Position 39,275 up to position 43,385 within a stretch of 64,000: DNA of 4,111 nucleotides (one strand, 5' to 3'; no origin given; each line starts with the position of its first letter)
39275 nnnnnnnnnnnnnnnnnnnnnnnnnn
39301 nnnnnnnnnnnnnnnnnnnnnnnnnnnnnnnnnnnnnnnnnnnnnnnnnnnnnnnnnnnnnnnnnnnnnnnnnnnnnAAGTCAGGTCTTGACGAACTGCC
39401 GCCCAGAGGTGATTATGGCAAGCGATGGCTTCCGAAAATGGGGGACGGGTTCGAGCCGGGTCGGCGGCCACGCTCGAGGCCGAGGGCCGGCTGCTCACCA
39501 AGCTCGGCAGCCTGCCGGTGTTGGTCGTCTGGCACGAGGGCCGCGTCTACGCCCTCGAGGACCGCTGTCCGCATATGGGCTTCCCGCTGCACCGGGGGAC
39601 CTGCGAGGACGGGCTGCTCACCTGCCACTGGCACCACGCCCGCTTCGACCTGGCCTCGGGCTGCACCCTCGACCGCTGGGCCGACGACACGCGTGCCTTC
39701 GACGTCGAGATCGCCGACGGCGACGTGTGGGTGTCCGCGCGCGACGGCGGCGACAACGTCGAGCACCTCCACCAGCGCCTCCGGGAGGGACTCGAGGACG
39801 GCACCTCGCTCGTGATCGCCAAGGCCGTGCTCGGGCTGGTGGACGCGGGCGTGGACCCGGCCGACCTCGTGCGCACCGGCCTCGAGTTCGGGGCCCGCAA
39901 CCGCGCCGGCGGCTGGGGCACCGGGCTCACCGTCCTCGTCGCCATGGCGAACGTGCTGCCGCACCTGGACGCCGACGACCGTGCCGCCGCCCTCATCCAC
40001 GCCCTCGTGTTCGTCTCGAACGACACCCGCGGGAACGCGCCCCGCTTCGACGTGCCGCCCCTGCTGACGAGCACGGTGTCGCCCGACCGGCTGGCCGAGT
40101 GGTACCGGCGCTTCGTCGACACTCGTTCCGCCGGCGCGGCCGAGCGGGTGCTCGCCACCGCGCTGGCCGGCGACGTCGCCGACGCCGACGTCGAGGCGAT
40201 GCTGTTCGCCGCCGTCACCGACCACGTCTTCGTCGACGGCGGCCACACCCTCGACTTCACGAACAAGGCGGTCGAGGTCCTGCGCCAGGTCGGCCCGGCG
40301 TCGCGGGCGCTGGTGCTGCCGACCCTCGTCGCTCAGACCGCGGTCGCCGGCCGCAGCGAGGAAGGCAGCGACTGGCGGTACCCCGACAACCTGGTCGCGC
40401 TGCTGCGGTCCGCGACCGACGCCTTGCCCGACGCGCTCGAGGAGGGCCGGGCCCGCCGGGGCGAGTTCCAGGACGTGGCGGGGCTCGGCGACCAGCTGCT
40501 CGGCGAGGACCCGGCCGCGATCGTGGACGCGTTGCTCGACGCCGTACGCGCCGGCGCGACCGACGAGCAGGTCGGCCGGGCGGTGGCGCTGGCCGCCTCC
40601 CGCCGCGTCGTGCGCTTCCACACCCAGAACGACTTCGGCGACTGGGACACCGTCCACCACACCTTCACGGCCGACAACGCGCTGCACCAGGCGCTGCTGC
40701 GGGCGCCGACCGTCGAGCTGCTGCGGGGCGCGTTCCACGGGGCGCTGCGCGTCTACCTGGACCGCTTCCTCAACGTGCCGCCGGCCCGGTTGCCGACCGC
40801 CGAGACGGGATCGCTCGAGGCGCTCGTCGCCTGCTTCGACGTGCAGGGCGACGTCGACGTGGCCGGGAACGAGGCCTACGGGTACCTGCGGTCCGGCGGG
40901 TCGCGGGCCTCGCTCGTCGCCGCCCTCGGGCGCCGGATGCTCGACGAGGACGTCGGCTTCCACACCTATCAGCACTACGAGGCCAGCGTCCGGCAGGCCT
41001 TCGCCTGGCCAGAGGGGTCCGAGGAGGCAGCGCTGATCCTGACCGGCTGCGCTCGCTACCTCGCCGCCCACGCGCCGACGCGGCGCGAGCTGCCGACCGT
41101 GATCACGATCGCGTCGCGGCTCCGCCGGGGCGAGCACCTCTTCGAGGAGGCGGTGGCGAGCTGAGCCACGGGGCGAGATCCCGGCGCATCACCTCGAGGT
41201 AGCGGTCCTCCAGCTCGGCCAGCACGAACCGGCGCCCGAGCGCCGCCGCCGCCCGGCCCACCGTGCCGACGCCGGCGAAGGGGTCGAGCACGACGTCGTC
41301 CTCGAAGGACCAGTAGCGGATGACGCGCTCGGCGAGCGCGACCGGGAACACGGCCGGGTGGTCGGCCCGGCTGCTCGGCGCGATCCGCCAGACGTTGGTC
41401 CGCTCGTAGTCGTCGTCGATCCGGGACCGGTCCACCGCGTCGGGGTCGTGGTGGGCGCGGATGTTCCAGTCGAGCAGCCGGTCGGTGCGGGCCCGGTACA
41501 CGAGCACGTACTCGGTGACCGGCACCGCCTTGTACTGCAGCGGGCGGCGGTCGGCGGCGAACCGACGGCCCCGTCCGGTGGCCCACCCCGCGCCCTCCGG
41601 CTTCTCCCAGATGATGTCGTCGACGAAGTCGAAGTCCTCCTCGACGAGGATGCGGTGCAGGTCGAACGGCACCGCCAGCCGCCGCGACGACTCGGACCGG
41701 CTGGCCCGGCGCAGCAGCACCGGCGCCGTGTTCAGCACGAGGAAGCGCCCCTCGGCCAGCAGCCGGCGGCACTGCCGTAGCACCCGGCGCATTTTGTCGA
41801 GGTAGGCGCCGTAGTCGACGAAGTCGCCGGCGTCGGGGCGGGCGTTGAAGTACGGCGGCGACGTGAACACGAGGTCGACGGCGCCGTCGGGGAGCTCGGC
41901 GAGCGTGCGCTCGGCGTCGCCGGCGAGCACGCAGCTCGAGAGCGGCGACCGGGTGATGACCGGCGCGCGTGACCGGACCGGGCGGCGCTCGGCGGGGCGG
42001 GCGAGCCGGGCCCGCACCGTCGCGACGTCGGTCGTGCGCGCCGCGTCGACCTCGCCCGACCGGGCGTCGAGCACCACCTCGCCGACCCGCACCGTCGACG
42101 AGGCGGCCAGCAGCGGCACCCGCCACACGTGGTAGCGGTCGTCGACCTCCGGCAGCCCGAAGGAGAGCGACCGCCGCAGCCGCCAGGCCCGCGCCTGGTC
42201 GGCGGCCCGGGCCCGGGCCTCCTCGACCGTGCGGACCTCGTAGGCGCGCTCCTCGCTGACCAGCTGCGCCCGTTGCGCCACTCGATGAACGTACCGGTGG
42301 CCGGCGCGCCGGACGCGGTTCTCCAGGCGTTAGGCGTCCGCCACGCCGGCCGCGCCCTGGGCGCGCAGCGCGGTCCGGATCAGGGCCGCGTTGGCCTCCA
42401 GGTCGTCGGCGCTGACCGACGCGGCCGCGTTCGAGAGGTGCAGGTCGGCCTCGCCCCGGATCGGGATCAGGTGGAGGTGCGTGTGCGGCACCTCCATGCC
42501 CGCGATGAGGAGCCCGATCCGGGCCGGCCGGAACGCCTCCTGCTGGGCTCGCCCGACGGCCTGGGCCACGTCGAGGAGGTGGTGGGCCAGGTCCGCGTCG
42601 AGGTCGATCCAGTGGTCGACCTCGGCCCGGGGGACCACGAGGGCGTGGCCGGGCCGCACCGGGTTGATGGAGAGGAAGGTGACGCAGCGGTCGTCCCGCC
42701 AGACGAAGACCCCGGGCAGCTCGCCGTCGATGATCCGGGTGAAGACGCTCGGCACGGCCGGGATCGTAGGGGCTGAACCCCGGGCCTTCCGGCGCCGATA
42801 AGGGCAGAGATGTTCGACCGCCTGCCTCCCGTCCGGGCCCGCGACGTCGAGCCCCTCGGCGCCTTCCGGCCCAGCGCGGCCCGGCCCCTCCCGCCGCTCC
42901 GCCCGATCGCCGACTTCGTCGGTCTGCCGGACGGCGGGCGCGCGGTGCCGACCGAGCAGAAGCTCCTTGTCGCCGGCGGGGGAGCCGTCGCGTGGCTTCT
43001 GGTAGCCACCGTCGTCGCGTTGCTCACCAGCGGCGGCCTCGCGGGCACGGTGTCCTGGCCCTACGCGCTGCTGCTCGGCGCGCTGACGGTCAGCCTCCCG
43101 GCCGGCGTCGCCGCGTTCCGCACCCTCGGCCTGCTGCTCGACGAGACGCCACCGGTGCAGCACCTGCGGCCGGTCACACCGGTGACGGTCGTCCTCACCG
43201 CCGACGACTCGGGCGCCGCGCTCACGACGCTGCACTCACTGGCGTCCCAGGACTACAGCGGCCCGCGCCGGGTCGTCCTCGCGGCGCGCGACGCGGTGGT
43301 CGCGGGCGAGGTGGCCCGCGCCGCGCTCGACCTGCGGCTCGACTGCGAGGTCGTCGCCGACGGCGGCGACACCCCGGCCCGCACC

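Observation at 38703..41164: SufR-like Fe-S-sensing regulator divergent from a 579-aa Rieske-domain fusion protein of unknown function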

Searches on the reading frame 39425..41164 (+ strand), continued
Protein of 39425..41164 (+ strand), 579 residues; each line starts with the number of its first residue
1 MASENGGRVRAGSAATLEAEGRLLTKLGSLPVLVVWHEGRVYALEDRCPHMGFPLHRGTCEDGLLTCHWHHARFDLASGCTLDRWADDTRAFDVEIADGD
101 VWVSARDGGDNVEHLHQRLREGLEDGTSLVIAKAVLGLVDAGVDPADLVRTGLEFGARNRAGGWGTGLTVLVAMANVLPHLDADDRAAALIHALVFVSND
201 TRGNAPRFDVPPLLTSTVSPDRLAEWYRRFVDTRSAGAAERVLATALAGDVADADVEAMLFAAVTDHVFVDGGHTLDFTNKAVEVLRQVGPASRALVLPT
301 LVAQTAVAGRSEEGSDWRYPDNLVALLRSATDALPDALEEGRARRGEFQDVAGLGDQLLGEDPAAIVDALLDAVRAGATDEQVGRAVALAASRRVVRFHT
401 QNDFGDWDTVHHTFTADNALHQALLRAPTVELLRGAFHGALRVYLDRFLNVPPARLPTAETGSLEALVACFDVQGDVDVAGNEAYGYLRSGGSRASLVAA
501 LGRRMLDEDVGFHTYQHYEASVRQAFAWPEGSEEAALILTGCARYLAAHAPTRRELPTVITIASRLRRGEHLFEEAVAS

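Call 77: search_dna_similar(query=window:39425-41161:+, collection=plasmids, mode=protein, max_evalue=1e-20, max_rows=25)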
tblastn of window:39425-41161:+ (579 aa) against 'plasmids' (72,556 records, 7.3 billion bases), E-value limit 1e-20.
Records with a match: 27; places in all: 27; records where one place covers at least 80% of the query: 26.
Best place of each record, by identity: <60% 27.
By first word of the organism name: Halorussus 7; Paraburkholderia 5; Priestia 5; Haladaptatus 2; Aulosira 1; Nostoc 1; Halomicrococcus 1; Metabacillus 1; Sinorhizobium 1; Bacillus 1; and 2 more.
By predicted mobility (MOB-suite, as given by PLSDB): non-mobilizable 21; conjugative 3; mobilizable 3.
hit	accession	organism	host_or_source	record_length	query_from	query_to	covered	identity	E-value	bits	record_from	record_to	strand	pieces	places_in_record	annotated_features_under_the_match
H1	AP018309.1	Aulosira laxa NIES-50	-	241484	2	576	99%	46.8%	2e-157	506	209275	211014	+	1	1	Rieske [2Fe-2S] domain-containing protein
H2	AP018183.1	Nostoc carneum NIES-2107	-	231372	17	576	97%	48.1%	2e-155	500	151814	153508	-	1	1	Rieske [2Fe-2S] domain-containing protein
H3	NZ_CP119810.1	Halorussus caseinilyticus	cell culture,coastal saline-alkali land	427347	2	574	99%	46.5%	8e-138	449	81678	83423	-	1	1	Rieske (2Fe-2S) protein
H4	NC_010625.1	Paraburkholderia phymatum STM815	-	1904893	1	574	99%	45.4%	4e-130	427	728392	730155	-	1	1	record has no annotation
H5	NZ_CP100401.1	Halorussus aquaticus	cell culture,saline soil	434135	3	574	99%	45.4%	3e-137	448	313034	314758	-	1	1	Rieske (2Fe-2S) protein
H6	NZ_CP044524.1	Halorussus halophilus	pure culture,marine solar saltern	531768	9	574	98%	45.9%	3e-142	462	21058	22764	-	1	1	Rieske (2Fe-2S) protein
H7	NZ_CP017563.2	Paraburkholderia sprentiae WSM5005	Lebeckia ambigua,root nodule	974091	1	579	100%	44.7%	9e-129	423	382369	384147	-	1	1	Rieske 2Fe-2S domain-containing protein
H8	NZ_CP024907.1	Paraburkholderia caledonica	soil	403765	1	579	100%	44.6%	9e-129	423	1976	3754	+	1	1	Rieske (2Fe-2S) protein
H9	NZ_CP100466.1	Halomicrococcus gelatinilyticus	cell culture,sediment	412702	9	574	98%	45.5%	5e-131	429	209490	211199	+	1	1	Rieske (2Fe-2S) protein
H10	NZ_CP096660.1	Halorussus limi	cell culture,saline soil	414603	9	574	98%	45.2%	6e-128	421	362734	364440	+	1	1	Rieske (2Fe-2S) protein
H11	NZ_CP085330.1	Haladaptatus salinisoli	cell culture,saline soil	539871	1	574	99%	44.4%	1e-132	434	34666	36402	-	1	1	Rieske (2Fe-2S) protein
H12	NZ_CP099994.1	Halorussus salilacus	cell culture,Substrate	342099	9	574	98%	44.9%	2e-131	431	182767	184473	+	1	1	Rieske (2Fe-2S) protein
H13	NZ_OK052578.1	Metabacillus dongyingensis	white elm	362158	9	575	98%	44.7%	1e-146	475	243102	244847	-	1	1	Rieske 2Fe-2S domain-containing protein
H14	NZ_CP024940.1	Paraburkholderia hospita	soil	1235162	1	578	100%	43.8%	1e-118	394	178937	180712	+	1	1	record has no annotation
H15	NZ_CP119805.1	Halorussus lipolyticus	cell culture,coastal saline-alkali land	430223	9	574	98%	44.3%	8e-137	446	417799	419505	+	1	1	Rieske (2Fe-2S) protein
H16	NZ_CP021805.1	Sinorhizobium meliloti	Medicago truncatula,Single Cell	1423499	9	575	98%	44.2%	5e-119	395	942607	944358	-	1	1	none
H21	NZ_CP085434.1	Priestia megaterium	single cell,soil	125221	9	575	98%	43.7%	4e-142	462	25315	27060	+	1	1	Rieske 2Fe-2S domain-containing protein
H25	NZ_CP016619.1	Microvirga ossetica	Vicia alpestris,cell culture,nodules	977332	9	574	98%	43.6%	2e-114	382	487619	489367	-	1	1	Rieske (2Fe-2S) protein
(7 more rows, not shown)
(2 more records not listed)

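Call 79: get_annotated_region(hit=H7, flank=5000)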
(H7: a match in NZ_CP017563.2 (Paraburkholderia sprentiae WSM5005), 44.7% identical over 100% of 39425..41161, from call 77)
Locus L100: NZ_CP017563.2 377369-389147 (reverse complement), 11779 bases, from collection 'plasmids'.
description: Paraburkholderia sprentiae WSM5005 plasmid pl1WSM5005, complete sequence
organism: Paraburkholderia sprentiae WSM5005 (NCBI taxid 754502)
taxonomy: Bacteria; Pseudomonadota; Betaproteobacteria; Burkholderiales; Burkholderiaceae; Paraburkholderia; Paraburkholderia sprentiae; Paraburkholderia sprentiae WSM5005
host: -; source: Lebeckia ambigua,root nodule; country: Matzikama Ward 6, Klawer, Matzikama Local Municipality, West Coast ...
typing (MOB-suite, as given by PLSDB): non-mobilizable
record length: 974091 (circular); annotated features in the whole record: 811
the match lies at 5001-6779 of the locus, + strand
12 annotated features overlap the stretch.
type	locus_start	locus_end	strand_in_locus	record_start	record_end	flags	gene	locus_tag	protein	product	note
CDS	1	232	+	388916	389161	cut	-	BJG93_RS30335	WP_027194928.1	ferredoxin family protein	-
CDS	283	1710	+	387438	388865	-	-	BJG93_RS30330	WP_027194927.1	ABC transporter substrate-binding protein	-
CDS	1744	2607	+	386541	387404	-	-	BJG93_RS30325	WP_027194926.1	ABC transporter permease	-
CDS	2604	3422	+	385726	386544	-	-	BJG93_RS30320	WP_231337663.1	ABC transporter ATP-binding protein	GO:0006810 - transport [Evidence IEA]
CDS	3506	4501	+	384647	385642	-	-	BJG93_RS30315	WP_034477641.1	HEAT repeat domain-containing protein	-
CDS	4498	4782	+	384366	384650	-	-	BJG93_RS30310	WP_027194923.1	DUF971 domain-containing protein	-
CDS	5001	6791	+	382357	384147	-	-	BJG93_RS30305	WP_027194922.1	Rieske 2Fe-2S domain-containing protein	-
CDS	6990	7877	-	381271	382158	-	bla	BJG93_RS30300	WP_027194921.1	class A beta-lactamase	GO:0030655 - beta-lactam antibiotic catabolic process [Evidence IEA]; GO:0046677 - response to antibiotic [Evidence IEA]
CDS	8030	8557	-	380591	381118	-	tssJ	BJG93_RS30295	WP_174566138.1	type VI secretion system lipoprotein TssJ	GO:0033103 - protein secretion by the type VI secretion system [Evidence IEA]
CDS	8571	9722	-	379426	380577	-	tssG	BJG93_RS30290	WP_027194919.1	type VI secretion system baseplate subunit TssG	GO:0033103 - protein secretion by the type VI secretion system [Evidence IEA]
CDS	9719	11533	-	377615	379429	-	tssF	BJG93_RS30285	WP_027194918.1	type VI secretion system baseplate subunit TssF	GO:0033103 - protein secretion by the type VI secretion system [Evidence IEA]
CDS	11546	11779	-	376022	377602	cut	tssA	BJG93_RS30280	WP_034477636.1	type VI secretion system protein TssA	-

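Call 80: get_annotated_region(hit=H21, flank=5000)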
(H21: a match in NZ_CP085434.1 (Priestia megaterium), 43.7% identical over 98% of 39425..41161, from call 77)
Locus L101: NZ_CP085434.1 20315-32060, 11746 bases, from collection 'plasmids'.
description: Priestia megaterium strain F20 plasmid unnamed3, complete sequence
organism: Priestia megaterium (NCBI taxid 1404)
taxonomy: Bacteria; Bacillota; Bacilli; Bacillales; Bacillaceae; Priestia; Priestia megaterium
host: -; source: single cell,soil; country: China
typing (MOB-suite, as given by PLSDB): non-mobilizable; replicon rep_cluster_385
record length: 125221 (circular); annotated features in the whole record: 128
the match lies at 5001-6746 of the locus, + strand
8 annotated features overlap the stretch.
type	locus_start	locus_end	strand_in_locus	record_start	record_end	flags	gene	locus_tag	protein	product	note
CDS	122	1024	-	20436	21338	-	-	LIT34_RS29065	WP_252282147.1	LysR family transcriptional regulator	GO:0006355 - regulation of DNA-templated transcription [Evidence IEA]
CDS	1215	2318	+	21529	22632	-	-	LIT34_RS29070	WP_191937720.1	alpha/beta hydrolase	-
CDS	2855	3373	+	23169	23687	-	-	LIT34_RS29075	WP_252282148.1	cyclophilin-like fold protein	-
CDS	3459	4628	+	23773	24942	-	-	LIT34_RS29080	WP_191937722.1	MFS transporter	GO:0055085 - transmembrane transport [Evidence IEA]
CDS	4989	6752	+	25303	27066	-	-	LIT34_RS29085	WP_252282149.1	Rieske 2Fe-2S domain-containing protein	-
CDS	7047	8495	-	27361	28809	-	-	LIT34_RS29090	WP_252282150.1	glycoside hydrolase family 1 protein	GO:0005975 - carbohydrate metabolic process [Evidence IEA]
CDS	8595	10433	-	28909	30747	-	-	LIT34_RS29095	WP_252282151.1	beta-glucoside-specific PTS transporter subunit IIABC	GO:0015759 - beta-glucoside transport [Evidence IEA]; GO:0009401 - phosphoenolpyruvate-dependent sugar ...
CDS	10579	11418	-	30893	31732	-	licT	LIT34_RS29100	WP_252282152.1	BglG family transcription antiterminator LicT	GO:0006355 - regulation of DNA-templated transcription [Evidence IEA]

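Call 81: get_annotated_region(hit=H3, flank=5000)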
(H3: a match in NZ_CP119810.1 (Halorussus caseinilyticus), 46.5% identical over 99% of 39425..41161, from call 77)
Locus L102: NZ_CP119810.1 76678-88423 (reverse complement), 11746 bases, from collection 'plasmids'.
description: Halorussus caseinilyticus strain DT72 plasmid unnamed1, complete sequence
organism: Halorussus caseinilyticus (NCBI taxid 3034025)
taxonomy: Archaea; Euryarchaeota; Halobacteria; Halobacteriales; Haladaptataceae; Halorussus; Halorussus caseinilyticus
host: -; source: cell culture,coastal saline-alkali land; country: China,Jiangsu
typing (MOB-suite, as given by PLSDB): non-mobilizable
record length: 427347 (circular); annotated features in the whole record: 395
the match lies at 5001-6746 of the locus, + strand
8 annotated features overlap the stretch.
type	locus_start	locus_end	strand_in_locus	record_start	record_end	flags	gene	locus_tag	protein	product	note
CDS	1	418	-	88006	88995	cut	-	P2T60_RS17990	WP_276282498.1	ABC transporter permease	GO:0055085 - transmembrane transport [Evidence IEA]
CDS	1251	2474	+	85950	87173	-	-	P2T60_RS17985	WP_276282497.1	ABC transporter permease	-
CDS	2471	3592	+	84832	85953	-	-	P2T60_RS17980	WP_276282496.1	ABC transporter ATP-binding protein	-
CDS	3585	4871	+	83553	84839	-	-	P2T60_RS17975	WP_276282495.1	ABC transporter ATP-binding protein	-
CDS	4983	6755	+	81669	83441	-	-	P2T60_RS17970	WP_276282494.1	Rieske (2Fe-2S) protein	-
CDS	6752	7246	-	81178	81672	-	-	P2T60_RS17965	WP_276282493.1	acyl-CoA thioesterase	-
CDS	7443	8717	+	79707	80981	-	-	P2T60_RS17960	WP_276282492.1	hypothetical protein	-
CDS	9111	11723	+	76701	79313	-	-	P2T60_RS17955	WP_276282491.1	heavy metal translocating P-type ATPase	-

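Call 82: get_annotated_region(hit=H25, flank=8000)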
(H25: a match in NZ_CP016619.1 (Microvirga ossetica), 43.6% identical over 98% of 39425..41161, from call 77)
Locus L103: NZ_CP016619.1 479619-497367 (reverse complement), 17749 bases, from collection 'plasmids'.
description: Microvirga ossetica strain V5/3m plasmid unnamed2, complete sequence
organism: Microvirga ossetica (NCBI taxid 1882682)
taxonomy: Bacteria; Pseudomonadota; Alphaproteobacteria; Hyphomicrobiales; Methylobacteriaceae; Microvirga; Microvirga ossetica
host: -; source: Vicia alpestris,cell culture,nodules; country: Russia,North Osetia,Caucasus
typing (MOB-suite, as given by PLSDB): non-mobilizable
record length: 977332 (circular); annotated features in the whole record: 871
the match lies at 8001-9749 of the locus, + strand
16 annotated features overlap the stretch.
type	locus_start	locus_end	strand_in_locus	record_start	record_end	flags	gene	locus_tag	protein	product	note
CDS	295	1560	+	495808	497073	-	phaZ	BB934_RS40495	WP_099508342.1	polyhydroxyalkanoate depolymerase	-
CDS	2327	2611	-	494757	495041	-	-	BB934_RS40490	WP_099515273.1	hypothetical protein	-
CDS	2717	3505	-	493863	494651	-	-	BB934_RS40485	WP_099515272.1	Crp/Fnr family transcriptional regulator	GO:0006355 - regulation of DNA-templated transcription [Evidence IEA]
CDS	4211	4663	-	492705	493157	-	-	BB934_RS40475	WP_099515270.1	nuclear transport factor 2 family protein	-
CDS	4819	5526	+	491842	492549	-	-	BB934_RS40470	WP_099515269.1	sigma-70 family RNA polymerase sigma factor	GO:0006352 - DNA-templated transcription initiation [Evidence IEA]; GO:0006355 - regulation of DNA-templated ...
CDS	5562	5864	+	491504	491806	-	-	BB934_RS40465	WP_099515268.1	SWIB/MDM2 domain-containing protein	-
CDS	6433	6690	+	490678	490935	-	-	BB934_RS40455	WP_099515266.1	hypothetical protein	-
CDS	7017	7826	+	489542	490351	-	-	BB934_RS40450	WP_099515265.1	alpha/beta hydrolase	-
CDS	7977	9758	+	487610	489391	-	-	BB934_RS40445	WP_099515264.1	Rieske (2Fe-2S) protein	-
CDS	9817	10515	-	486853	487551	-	-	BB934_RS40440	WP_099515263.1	IS6 family transposase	-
CDS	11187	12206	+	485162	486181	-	-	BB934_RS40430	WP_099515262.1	LacI family DNA-binding transcriptional regulator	GO:0006351 - DNA-templated transcription [Evidence IEA]; GO:0045892 - negative regulation of DNA-templated ...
CDS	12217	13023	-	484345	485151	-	-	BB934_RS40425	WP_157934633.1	carbohydrate ABC transporter permease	GO:0008643 - carbohydrate transport [Evidence IEA]; GO:0055085 - transmembrane transport [Evidence IEA]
CDS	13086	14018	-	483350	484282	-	-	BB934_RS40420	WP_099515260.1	sugar ABC transporter permease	-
CDS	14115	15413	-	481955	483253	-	-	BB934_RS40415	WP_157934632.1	extracellular solute-binding protein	-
CDS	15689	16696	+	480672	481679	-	-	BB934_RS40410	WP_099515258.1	hypothetical protein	-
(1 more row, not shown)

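Call 83: get_annotated_region(hit=H16, flank=8000)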
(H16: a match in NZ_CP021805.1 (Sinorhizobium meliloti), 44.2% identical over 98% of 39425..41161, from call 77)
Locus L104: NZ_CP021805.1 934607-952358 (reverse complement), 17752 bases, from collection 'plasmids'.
description: Sinorhizobium meliloti strain T073 plasmid psymA, complete sequence
organism: Sinorhizobium meliloti (NCBI taxid 382)
taxonomy: Bacteria; Pseudomonadota; Alphaproteobacteria; Hyphomicrobiales; Rhizobiaceae; Sinorhizobium; Sinorhizobium meliloti
host: -; source: Medicago truncatula,Single Cell; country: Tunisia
typing (MOB-suite, as given by PLSDB): conjugative; relaxase MOBQ; mating-pair formation MPF_T
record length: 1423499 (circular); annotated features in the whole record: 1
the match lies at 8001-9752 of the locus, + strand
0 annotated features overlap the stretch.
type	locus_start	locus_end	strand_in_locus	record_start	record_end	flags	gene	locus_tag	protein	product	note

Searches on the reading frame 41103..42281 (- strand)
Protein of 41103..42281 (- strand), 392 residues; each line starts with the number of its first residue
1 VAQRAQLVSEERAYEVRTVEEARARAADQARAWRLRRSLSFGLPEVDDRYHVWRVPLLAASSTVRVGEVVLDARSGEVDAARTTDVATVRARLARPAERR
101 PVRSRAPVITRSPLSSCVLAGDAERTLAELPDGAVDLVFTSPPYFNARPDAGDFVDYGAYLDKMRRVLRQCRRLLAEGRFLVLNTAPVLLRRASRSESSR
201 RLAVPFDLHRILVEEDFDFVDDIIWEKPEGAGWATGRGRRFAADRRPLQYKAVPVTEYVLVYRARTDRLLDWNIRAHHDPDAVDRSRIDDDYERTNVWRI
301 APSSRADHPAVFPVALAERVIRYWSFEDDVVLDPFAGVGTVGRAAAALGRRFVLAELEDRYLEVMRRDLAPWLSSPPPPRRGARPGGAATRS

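Call 3: search_protein_families(library=pfam, proteins=[window:41103-42281:-], max_evalue=0.01)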
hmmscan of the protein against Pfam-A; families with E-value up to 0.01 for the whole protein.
window:41103-42281:- (392 aa): 1 family
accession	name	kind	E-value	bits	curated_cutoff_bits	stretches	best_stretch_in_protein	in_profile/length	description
PF01555.25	N6_N4_Mtase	-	5.6e-40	138.1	26.7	1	135-365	1-219/221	DNA methylase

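Call 4: search_protein_families(library=ncbifam, proteins=[window:41103-42281:-], max_evalue=0.01)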
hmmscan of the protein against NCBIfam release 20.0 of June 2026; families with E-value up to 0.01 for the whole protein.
window:41103-42281:- (392 aa): 3 families
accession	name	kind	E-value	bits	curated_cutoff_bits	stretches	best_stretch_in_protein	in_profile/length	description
NF008572.0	PRK11524.1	equivalog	2.8e-18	66.1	292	2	306-368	193-255/294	adenine-specific DNA-methyltransferase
NF050803.1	DnaMtaseCcrMCaul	equivalog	1.1e-16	60.8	830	1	210-368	99-246/350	adenine-specific DNA-methyltransferase CcrM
NF010253.0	PRK13699.1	subfamily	1.4e-10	41.2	244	1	303-369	139-205/226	DNA methyltransferase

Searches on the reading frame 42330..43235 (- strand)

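Call 23: search_protein_families(library=pfam, proteins=[window:42330-43235:-], max_evalue=0.00001)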
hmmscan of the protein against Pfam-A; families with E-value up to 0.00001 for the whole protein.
window:42330-43235:- (301 aa): 2 families
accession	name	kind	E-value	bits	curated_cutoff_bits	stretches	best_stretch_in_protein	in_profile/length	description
PF01230.28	HIT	-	4.5e-18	66.1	21.5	1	171-260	2-96/98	HIT domain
PF11969.13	DcpS_C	-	1e-06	29.6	24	1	164-261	3-104/114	Scavenger mRNA decapping enzyme C-term binding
